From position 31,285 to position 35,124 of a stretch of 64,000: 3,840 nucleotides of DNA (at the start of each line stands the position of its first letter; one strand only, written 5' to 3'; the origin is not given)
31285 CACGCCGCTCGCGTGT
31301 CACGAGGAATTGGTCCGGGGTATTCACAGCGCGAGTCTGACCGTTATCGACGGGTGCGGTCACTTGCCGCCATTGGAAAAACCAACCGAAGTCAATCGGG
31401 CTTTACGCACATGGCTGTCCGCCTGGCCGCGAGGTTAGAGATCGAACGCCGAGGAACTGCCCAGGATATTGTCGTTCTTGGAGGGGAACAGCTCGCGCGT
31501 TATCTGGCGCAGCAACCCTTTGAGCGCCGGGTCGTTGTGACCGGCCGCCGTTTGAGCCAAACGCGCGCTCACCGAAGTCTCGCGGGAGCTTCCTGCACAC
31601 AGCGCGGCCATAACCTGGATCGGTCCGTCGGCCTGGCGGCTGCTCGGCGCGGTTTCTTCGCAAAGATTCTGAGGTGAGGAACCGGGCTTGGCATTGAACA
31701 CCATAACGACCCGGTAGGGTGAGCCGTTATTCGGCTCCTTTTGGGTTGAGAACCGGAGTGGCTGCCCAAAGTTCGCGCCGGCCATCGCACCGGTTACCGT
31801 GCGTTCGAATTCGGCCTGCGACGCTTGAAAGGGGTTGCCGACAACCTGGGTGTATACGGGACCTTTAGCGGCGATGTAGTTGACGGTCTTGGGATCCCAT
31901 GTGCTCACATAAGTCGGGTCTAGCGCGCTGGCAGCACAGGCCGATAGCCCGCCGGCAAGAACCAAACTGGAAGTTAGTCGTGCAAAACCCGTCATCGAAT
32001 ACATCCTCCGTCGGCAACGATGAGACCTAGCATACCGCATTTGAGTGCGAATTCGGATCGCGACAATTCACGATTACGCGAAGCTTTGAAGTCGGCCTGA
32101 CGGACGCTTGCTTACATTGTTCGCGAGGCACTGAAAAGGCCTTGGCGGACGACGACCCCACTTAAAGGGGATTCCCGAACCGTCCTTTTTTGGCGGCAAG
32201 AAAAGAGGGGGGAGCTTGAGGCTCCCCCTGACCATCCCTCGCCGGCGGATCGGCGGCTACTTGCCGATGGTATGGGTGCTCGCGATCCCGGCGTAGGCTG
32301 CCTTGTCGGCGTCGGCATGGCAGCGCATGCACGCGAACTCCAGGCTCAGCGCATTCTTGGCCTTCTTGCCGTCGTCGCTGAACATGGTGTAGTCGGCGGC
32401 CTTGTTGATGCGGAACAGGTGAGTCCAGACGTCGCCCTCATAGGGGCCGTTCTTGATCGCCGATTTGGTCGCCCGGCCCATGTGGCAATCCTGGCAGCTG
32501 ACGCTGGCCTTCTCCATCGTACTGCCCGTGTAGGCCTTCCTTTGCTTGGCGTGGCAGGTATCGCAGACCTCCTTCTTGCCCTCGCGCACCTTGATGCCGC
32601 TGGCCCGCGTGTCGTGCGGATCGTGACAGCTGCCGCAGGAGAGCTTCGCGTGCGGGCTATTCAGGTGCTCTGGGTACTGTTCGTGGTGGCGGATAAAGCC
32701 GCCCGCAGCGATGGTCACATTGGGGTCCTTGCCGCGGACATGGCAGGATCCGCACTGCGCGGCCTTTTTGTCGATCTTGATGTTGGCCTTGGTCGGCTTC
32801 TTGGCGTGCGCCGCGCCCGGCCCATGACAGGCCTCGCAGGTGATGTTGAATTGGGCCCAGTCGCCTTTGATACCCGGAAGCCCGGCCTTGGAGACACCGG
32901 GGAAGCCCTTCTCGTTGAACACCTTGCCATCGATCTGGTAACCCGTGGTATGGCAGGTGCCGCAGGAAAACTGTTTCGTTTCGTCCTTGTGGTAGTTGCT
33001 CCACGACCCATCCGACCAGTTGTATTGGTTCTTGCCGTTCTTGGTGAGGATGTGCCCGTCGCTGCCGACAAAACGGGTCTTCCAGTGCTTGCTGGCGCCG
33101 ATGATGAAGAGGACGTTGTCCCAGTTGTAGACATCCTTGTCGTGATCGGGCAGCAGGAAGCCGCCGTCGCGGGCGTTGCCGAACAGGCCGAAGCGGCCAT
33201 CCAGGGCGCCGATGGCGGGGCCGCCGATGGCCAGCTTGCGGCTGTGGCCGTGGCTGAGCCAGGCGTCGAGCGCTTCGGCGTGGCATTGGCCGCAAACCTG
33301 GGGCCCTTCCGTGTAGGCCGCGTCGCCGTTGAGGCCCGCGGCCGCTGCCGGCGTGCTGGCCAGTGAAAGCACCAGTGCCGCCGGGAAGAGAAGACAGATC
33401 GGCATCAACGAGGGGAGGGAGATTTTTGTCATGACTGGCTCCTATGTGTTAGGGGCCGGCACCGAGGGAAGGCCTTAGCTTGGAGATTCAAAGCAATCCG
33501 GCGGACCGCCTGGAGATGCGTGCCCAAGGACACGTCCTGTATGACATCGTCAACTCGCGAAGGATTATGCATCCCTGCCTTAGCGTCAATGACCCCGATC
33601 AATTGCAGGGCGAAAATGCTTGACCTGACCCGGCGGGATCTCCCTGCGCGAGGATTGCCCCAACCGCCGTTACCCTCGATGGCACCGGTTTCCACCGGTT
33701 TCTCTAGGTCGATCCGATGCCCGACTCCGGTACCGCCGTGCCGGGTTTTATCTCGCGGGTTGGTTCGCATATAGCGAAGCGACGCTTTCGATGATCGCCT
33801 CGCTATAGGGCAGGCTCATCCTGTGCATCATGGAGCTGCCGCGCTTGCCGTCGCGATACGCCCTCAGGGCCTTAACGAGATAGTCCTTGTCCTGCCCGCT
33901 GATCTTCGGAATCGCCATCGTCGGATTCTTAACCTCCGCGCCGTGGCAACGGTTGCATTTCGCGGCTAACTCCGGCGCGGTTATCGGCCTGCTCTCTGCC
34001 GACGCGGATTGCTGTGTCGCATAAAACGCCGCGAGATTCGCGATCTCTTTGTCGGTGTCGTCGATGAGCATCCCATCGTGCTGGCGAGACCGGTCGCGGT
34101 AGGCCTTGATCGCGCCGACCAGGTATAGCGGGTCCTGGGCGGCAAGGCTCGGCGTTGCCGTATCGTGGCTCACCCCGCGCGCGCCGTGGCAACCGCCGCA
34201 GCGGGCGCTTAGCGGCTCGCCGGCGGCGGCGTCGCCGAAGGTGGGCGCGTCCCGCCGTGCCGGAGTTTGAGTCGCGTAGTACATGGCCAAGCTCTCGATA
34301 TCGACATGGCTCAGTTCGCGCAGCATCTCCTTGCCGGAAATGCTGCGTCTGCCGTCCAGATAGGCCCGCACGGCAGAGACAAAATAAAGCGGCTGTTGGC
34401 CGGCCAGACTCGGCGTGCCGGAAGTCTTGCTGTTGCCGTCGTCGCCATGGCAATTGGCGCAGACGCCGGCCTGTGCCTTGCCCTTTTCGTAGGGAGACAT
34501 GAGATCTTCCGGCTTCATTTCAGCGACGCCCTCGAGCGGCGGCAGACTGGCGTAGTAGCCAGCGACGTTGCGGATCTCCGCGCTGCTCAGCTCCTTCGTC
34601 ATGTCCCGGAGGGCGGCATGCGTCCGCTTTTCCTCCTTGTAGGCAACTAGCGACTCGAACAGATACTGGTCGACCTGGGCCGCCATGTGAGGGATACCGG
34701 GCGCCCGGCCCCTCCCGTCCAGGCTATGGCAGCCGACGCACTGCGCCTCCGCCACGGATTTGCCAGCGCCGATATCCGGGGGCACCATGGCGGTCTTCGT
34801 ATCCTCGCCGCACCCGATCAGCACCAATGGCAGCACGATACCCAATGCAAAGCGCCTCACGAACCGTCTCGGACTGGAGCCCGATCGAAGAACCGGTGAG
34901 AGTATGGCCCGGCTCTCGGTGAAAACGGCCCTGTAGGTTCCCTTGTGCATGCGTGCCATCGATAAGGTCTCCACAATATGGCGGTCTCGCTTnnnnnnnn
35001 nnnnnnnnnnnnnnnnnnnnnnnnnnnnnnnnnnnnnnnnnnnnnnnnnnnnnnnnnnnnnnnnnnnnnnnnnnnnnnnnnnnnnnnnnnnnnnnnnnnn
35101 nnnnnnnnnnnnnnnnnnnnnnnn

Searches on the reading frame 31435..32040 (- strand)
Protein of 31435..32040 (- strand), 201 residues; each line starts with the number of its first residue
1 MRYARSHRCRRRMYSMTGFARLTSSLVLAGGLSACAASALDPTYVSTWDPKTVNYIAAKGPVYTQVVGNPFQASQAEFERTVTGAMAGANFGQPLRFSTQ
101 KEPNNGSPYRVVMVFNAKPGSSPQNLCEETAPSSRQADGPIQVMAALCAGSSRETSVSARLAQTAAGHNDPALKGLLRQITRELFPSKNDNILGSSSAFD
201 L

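Call 3: search_protein_families(library=pfam, proteins=[window:31435-32040:-], max_evalue=0.01)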
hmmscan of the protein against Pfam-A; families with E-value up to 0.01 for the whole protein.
window:31435-32040:- (201 aa): 0 families

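Call 4: search_protein_families(library=ncbifam, proteins=[window:31435-32040:-], max_evalue=0.01)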
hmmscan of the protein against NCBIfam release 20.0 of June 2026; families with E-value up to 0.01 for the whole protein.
window:31435-32040:- (201 aa): 0 families

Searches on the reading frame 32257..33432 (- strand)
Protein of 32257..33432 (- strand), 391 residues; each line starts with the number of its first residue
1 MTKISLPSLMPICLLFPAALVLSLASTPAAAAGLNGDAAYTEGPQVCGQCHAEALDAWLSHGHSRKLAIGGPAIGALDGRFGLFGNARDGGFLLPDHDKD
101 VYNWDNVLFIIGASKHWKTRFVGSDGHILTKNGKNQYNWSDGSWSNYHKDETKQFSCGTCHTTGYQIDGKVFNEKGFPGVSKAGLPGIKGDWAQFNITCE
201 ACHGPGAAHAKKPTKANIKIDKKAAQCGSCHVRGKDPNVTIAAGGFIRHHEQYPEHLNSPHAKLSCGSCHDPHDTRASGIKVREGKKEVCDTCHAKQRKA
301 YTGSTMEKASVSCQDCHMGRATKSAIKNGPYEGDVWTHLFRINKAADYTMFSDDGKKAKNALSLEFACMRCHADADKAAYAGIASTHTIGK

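Call 3: search_protein_families(library=pfam, proteins=[window:32257-33432:-], max_evalue=0.01)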
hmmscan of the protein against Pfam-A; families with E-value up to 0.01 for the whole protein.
window:32257-33432:- (391 aa): 5 families
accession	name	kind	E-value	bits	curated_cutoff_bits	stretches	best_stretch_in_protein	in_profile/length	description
PF22113.1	Mtrc-MtrF_II-IV_dom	-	6.5e-13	49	30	1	287-378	6-94/176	Outer membrane cytochrome MtrC/MtrF-like, domains II/IV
PF14522.11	Cytochrome_C7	-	2.3e-12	47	24.8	2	257-317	9-66/67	Cytochrome c7 and related cytochrome c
PF09699.15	Paired_CXXCH_1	-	4.9e-09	36.2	20.6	1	260-298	3-40/41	Doubled CXXCH motif (Paired_CXXCH_1)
PF14537.11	Cytochrom_c3_2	-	3.5e-06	27.8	25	1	194-294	4-78/79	Cytochrome c3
PF13435.11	Cytochrome_C554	-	7.7e-06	27.2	20.8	0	145-204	39-84/84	Cytochrome c554 and c-prime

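Call 4: search_protein_families(library=ncbifam, proteins=[window:32257-33432:-], max_evalue=0.01)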
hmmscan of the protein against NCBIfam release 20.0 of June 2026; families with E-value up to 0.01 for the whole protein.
window:32257-33432:- (391 aa): 8 families
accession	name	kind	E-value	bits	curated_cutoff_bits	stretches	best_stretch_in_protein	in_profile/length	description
NF041198.1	UshA_like_PCGU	equivalog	6.1e-11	41.6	275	1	151-238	439-515/519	UshA-like (seleno)protein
TIGR03508.1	decahem_SO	subfamily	1.1e-09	38.2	192.2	1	196-321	34-154/258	DmsE family decaheme c-type cytochrome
TIGR03153.1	cytochr_NrfH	equivalog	3.3e-08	33.7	134.2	1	279-379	20-116/138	cytochrome c nitrite reductase small subunit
NF041028.1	decahem_GSU2203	exception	1.4e-07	31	325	1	195-322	66-186/317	GSU2203 family decaheme c-type cytochrome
NF045713.1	CxxCH_16_HmcA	equivalog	2.5e-06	26.4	400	1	153-332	75-247/541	sulfate respiration complex hexadecaheme cytochrome HmcA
TIGR04257.1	nanowire_3heme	domain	5e-05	23.4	40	0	197-232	24-59/75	c(7)-type cytochrome triheme domain-containing protein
TIGR01905.1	paired_CXXCH_1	subfamily_domain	0.00053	19.8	25.2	1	260-297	3-39/41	doubled CXXCH domain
NF040886.1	cyt_C_like_Sec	equivalog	0.0023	16.6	250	1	264-373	105-213/423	multiheme c-type cytochrome (seleno)protein ExtKL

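Call 34: search_solved_structures(query=window:32257-33432:-, max_evalue=1)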
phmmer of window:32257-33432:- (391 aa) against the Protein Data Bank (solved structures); distinct sequences matched with E-value up to 1: 7.
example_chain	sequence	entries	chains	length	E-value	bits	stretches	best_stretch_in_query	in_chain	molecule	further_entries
6i5b_A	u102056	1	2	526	5.9e-10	41.8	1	191-236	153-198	Uncharacterized protein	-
6r2q_A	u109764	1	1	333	1.2e-05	27.6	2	195-317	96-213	Cystathionine beta-synthase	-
6qvm_A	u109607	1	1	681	0.00027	23.2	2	137-274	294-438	Multiheme cytochrome cf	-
9htu_A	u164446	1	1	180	0.12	14.4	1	116-186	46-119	N-acetylmuramoyl-L-alanine amidase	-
2j7a_C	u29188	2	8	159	0.2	13.7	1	256-317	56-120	CYTOCHROME C QUINOL DEHYDROGENASE NRFH | NAPC/NIRT CYTOCHROME C FAMILY PROTEIN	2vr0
28pb_A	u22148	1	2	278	0.28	13.2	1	254-323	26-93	Cytochrome c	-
3sxq_A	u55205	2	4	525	0.49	12.4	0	298-322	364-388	Eight-heme nitrite reductase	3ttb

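Call 49: find_homologous_proteins(query=window:32257-33432:-, max_evalue=0.00001)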
Query window:32257-33432:- (391 aa): 916 proteins with E <= 0.00001 among 6250 candidates; the best 120 are listed.
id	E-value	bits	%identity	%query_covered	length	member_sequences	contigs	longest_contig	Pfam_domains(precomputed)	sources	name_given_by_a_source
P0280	1.3e-274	928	100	100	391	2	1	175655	PF09699.16,PF14537.12,PF13435.12,PF14522.12,PF22113.2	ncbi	-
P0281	2.0e-226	770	82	100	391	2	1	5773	PF09699.16,PF14537.12,PF13435.12,PF14522.12,PF22113.2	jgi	jgi:hypothetical protein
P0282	1.9e-205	701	79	93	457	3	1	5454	PF09699.16,PF14537.12,PF14522.12,PF22113.2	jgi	jgi:hypothetical protein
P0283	1.2e-204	698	78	93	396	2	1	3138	PF09699.16,PF14537.12,PF13435.12,PF14522.12,PF22113.2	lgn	-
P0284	1.1e-201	688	76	96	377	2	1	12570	PF09699.16,PF14537.12,PF14522.12,PF22113.2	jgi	jgi:hypothetical protein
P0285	7.7e-197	672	76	91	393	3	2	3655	PF09699.16,PF14537.12,PF13435.12,PF14522.12,PF22113.2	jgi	jgi:hypothetical protein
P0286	9.9e-197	672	75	96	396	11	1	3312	PF09699.16,PF14537.12,PF13435.12,PF14522.12,PF22113.2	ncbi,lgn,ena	-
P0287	7.0e-196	669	73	97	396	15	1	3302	PF09699.16,PF14537.12,PF13435.12,PF14522.12,PF22113.2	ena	-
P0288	2.2e-193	661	73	96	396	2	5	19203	PF09699.16,PF14537.12,PF13435.12,PF14522.12,PF22113.2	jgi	jgi:predicted CXXCH cytochrome family protein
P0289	2.2e-188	644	72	92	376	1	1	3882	PF09699.16,PF14537.12,PF13435.12,PF14522.12,PF22113.2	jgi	-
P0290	7.0e-187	639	72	94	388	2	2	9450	PF09699.16,PF14537.12,PF13435.12,PF14522.12,PF22113.2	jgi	jgi:hypothetical protein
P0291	7.0e-187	639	70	97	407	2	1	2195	PF09699.16,PF14537.12,PF13435.12,PF14522.12,PF22113.2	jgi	jgi:hypothetical protein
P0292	2.2e-184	631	71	96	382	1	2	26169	PF09699.16,PF14537.12,PF13435.12,PF14522.12,PF22113.2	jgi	jgi:hypothetical protein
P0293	5.9e-184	630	69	95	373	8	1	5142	PF09699.16,PF14537.12,PF13435.12,PF14522.12,PF22113.2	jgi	jgi:predicted CXXCH cytochrome family protein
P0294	6.6e-184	630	70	94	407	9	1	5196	PF09699.16,PF14537.12,PF13435.12,PF14522.12,PF22113.2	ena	-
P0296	1.9e-183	628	65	98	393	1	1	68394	PF09699.16,PF14537.12,PF13435.12,PF14522.12,PF22113.2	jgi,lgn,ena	-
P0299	2.9e-180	618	67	97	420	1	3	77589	PF09699.16,PF14537.12,PF13435.12,PF14522.12,PF22113.2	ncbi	-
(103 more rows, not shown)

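Call 50: find_encoding_contigs(protein=P0296, flank=8000, max_places=1)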
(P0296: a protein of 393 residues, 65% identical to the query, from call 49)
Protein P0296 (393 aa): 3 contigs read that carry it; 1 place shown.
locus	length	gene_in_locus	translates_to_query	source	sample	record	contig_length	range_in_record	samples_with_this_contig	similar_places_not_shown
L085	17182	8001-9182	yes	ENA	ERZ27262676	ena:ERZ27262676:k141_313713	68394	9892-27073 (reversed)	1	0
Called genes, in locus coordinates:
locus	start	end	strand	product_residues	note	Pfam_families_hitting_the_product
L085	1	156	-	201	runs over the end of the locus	PF00857:Isochorismatase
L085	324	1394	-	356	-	PF02812:ELFV_dehydrog_N, PF00208:ELFV_dehydrog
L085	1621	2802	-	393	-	PF00465:Fe-ADH, PF13685:Fe-ADH_2, PF25137:ADH_Fe_C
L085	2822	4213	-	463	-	PF00171:Aldedh, PF05893:LuxC (weak)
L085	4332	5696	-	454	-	PF00120:Gln-synt_C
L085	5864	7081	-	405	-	PF02771:Acyl-CoA_dh_N, PF02770:Acyl-CoA_dh_M, PF00441:Acyl-CoA_dh_1, PF08028:Acyl-CoA_dh_2 (weak)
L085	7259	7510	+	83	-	PF21839:DUF6898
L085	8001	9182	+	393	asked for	PF14522:Cytochrome_C7 (faint), PF13435:Cytochrome_C554 (faint), PF14537:Cytochrom_c3_2 (faint), PF09699:Paired_CXXCH_1 (weak), PF22113:Mtrc-MtrF_II-IV_dom (weak)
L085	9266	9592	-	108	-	-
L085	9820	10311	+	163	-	PF00565:SNase (weak)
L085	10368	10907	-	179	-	PF00583:Acetyltransf_1, PF13673:Acetyltransf_10 (weak), PF13508:Acetyltransf_7, PF08445:FR47 (weak)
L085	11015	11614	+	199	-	-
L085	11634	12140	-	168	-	-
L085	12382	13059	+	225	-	-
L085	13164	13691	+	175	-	-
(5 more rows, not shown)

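Call 51: find_encoding_contigs(protein=P0299, flank=8000, max_places=1)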
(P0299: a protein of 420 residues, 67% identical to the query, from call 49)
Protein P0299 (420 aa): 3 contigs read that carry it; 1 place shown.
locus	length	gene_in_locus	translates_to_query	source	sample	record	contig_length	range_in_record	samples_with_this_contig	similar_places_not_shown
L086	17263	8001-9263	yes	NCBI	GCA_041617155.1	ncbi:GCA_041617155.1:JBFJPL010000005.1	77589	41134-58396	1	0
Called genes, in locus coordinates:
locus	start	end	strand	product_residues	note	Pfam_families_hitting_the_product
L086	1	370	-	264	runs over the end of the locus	PF01507:PAPS_reduct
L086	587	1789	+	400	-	PF05940:NnrS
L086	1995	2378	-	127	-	PF00571:CBS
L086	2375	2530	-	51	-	-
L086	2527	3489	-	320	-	PF02424:ApbE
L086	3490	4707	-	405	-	PF00111:Fer2, PF00970:FAD_binding_6 (weak), PF00175:NAD_binding_1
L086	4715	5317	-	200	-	PF02508:Rnf-Nqr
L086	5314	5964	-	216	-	PF02508:Rnf-Nqr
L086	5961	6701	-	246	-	PF04205:FMN_bind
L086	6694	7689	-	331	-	PF03116:NQR2_RnfD_RnfE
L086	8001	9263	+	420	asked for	PF14522:Cytochrome_C7 (faint), PF14537:Cytochrom_c3_2 (faint), PF22113:Mtrc-MtrF_II-IV_dom (faint), PF13435:Cytochrome_C554 (faint), PF09699:Paired_CXXCH_1 (weak)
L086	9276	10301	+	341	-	-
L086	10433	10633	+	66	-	PF05940:NnrS (weak)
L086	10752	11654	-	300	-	PF05448:AXE1, PF06500:FrsA-like (weak), PF02129:Peptidase_S15, PF12146:Hydrolase_4 (weak), PF00561:Abhydrolase_1, PF12697:Abhydrolase_6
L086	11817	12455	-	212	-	PF02581:TMP-TENI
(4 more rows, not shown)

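Call 52: find_encoding_contigs(protein=P0284, flank=8000, max_places=1)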
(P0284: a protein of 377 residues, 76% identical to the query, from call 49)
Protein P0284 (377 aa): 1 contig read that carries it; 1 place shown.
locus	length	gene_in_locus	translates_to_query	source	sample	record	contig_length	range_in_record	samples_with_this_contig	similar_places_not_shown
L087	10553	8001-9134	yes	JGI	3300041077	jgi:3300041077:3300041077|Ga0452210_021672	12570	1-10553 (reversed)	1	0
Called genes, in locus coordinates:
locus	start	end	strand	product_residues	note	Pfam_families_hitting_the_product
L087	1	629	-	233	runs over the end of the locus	PF13442:Cytochrome_CBB3 (faint), PF00034:Cytochrom_C (faint)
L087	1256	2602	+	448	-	-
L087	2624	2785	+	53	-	-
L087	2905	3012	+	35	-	-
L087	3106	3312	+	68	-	PF00999:Na_H_Exchanger (weak)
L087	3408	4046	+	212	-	PF00484:Pro_CA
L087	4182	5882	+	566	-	PF00999:Na_H_Exchanger, PF02254:TrkA_N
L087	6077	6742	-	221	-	PF01613:Flavin_Reduct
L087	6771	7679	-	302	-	PF00106:adh_short, PF08659:KR, PF13561:adh_short_C2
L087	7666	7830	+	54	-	-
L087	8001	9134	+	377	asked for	PF09699:Paired_CXXCH_1 (faint), PF14522:Cytochrome_C7 (faint), PF14537:Cytochrom_c3_2 (weak), PF22113:Mtrc-MtrF_II-IV_dom (weak)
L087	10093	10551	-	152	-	?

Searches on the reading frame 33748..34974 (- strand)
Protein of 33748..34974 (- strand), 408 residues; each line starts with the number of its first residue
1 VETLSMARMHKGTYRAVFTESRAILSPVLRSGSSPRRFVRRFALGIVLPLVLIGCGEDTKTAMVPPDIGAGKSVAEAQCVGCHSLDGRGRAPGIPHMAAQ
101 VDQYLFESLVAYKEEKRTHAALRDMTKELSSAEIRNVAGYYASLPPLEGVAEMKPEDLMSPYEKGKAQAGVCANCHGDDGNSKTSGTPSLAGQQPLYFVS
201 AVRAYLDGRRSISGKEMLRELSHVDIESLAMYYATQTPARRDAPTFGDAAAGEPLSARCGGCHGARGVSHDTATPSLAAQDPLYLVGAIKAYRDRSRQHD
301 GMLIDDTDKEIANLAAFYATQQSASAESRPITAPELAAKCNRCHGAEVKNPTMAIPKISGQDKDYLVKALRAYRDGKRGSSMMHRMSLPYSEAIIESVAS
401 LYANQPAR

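Call 3: search_protein_families(library=pfam, proteins=[window:33748-34974:-], max_evalue=0.01)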
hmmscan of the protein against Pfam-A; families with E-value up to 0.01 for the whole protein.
window:33748-34974:- (408 aa): 5 families
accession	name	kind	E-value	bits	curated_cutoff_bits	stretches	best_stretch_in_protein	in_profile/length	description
PF00034.26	Cytochrom_C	-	7.5e-24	85.3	21.3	2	70-132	3-77/90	Cytochrome c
PF13442.11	Cytochrome_CBB3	-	1.7e-14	54.3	27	1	68-140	3-67/68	Cytochrome C oxidase, cbb3-type, subunit III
PF14522.11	Cytochrome_C7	-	3.7e-05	23.9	24.8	0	165-182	37-54/67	Cytochrome c7 and related cytochrome c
PF09699.15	Paired_CXXCH_1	-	0.00058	19.9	20.6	0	74-84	4-14/41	Doubled CXXCH motif (Paired_CXXCH_1)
PF14537.11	Cytochrom_c3_2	-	0.00071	20.4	25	0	171-181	8-18/79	Cytochrome c3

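Call 4: search_protein_families(library=ncbifam, proteins=[window:33748-34974:-], max_evalue=0.01)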
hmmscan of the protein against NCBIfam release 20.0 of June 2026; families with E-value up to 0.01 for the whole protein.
window:33748-34974:- (408 aa): 9 families
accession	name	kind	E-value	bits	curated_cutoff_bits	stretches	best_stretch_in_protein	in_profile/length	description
NF049874.1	PdsA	exception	3.8e-28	98.7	330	3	170-322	26-198/198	periplasmic diheme shuttle PdsA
TIGR00782.1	ccoP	equivalog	3.3e-09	36.5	179.95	1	66-144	201-281/285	cytochrome-c oxidase, cbb3-type subunit III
NF045774.1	cytochro_C551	exception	2.6e-06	27.3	118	0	46-102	10-74/110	cytochrome c551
TIGR01904.2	GSu_C4xC__C2xCH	domain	2.1e-05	24.2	27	0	254-272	47-65/73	CxxxxCH/CxxCH domain c-type cytochrome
NF041895.1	choice_anch_V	domain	0.00018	21.6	42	0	165-186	21-39/150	choice-of-anchor V domain-containing protein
NF050122.1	bc1_QcrC_actin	exception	0.00049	19.5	200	0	141-267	22-155/253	cytochrome bc1 complex diheme cytochrome c subunit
NF045773.1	cytochro_C550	exception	0.0034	17.3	125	0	327-369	45-87/118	cytochrome c550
NF052246.1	SorB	equivalog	0.0042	17.1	93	0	66-86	17-35/80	SorB family sulfite dehydrogenase c-type cytochrome subunit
TIGR04485.1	thiosulf_SoxX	equivalog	0.0093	16.7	61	0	76-138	2-72/78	sulfur oxidation c-type cytochrome SoxX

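Call 35: search_solved_structures(query=window:33748-34974:-, max_evalue=0.01)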
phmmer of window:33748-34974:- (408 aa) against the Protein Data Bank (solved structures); distinct sequences matched with E-value up to 0.01: 16.
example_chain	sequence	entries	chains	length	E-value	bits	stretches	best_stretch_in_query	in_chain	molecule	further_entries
6q2u_A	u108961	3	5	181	1.6e-19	73.5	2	164-301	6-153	Cytochrome c4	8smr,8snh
8uf3_A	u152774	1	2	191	1e-18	70.8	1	66-232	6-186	Cytochrome C4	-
1cno_A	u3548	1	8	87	1.9e-12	50.2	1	162-238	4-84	CYTOCHROME C552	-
1etp_A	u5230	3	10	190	6e-12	48.5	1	72-232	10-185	CYTOCHROME C4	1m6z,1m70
2zzs_A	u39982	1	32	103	1.6e-11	47.1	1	160-235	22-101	Cytochrome c554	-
1h1o_A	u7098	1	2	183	1.7e-11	47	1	78-144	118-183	CYTOCHROME C-552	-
5lo9_A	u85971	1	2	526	4.2e-11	45.7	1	163-328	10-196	Cytochrome C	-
4o1w_A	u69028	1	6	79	7.4e-10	41.6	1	69-143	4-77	Cytochrome c552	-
1fcd_C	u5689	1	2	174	3.5e-09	39.4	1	170-302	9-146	FLAVOCYTOCHROME C SULFIDE DEHYDROGENASE (CYTOCHROME SUBUNIT)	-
5n1t_B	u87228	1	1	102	7.8e-08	35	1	323-401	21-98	Cytochrome C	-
3vrd_A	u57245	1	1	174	2e-07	33.6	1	169-301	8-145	Flavocytochrome c heme subunit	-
8yts_A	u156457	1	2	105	3.9e-06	29.4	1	65-141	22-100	Cytochrome C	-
1c53_A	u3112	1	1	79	0.00049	22.5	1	77-142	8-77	CYTOCHROME C553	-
8snh_G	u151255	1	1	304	0.0061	18.8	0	141-271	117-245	Cbb3-type cytochrome c oxidase subunit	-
1dvh_A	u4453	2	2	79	0.0089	18.3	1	336-399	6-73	CYTOCHROME C553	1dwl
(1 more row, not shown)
